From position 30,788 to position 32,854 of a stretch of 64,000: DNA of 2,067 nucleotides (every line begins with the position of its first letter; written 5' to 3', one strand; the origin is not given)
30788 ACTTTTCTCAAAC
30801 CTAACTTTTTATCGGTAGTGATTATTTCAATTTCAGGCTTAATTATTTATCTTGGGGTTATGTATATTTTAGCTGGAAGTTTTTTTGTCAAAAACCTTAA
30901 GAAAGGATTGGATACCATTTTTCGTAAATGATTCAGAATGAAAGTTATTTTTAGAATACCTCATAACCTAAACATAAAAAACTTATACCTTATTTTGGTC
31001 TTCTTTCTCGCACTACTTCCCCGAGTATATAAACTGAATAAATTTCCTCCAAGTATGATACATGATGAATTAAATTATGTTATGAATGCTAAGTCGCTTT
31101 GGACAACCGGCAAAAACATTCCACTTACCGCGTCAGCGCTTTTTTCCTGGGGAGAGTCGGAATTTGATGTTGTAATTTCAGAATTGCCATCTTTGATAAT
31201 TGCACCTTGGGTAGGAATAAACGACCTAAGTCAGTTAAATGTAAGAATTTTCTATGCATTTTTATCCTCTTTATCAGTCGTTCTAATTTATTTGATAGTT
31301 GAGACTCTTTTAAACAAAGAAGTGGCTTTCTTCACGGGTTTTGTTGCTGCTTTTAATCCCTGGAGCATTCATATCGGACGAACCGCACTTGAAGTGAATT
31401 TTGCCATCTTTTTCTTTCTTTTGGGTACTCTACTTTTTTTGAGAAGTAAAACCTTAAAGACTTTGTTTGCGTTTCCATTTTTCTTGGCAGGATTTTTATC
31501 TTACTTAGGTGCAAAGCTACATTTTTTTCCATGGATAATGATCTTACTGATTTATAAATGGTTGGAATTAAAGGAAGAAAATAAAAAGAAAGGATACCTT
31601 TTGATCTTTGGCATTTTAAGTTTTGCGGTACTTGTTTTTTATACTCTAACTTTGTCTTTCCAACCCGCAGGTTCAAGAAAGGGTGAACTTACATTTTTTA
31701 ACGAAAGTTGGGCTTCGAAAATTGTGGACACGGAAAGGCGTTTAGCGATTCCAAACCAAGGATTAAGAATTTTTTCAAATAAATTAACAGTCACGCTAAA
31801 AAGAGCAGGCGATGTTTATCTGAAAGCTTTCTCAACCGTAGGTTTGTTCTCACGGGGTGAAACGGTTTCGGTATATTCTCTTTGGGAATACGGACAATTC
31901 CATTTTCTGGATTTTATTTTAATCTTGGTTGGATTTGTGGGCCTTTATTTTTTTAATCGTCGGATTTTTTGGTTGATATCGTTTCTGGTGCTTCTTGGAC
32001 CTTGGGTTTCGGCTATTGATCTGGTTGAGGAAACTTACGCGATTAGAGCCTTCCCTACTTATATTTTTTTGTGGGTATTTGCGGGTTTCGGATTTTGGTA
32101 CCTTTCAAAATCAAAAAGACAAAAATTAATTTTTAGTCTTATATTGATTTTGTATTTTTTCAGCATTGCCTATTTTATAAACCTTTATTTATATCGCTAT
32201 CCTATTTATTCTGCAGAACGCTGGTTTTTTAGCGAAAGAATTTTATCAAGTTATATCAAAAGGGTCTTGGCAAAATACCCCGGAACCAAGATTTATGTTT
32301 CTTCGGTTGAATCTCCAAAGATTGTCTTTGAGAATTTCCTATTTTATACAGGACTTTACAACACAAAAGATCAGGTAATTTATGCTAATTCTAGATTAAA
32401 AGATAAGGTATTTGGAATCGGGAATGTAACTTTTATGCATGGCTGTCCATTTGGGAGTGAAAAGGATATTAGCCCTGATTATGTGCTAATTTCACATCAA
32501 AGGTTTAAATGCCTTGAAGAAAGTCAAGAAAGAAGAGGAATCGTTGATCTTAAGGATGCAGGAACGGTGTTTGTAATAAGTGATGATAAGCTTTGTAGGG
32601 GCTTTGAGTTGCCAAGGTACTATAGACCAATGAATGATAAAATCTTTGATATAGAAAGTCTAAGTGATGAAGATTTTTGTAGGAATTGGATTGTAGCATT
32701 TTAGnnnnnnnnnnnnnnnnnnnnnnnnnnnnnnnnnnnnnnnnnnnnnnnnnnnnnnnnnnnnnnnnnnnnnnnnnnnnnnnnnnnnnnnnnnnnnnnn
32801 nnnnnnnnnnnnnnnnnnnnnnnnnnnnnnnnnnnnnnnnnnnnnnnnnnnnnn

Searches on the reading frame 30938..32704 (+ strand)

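Call 4: search_protein_families(library=pfam, proteins=[window:30938-32704:+], max_evalue=0.01)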
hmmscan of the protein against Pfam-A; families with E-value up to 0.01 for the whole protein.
window:30938-32704:+ (588 aa): 1 family
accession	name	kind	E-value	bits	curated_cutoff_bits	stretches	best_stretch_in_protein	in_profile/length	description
PF13231.12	PMT_2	-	7.5e-05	23.4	26.1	1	87-230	9-155/160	Dolichyl-phosphate-mannose-protein mannosyltransferase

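Call 38: search_protein_families(library=ncbifam, proteins=[window:30938-32704:+], max_evalue=0.01)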
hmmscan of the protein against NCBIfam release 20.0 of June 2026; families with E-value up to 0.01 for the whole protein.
window:30938-32704:+ (588 aa): 0 families
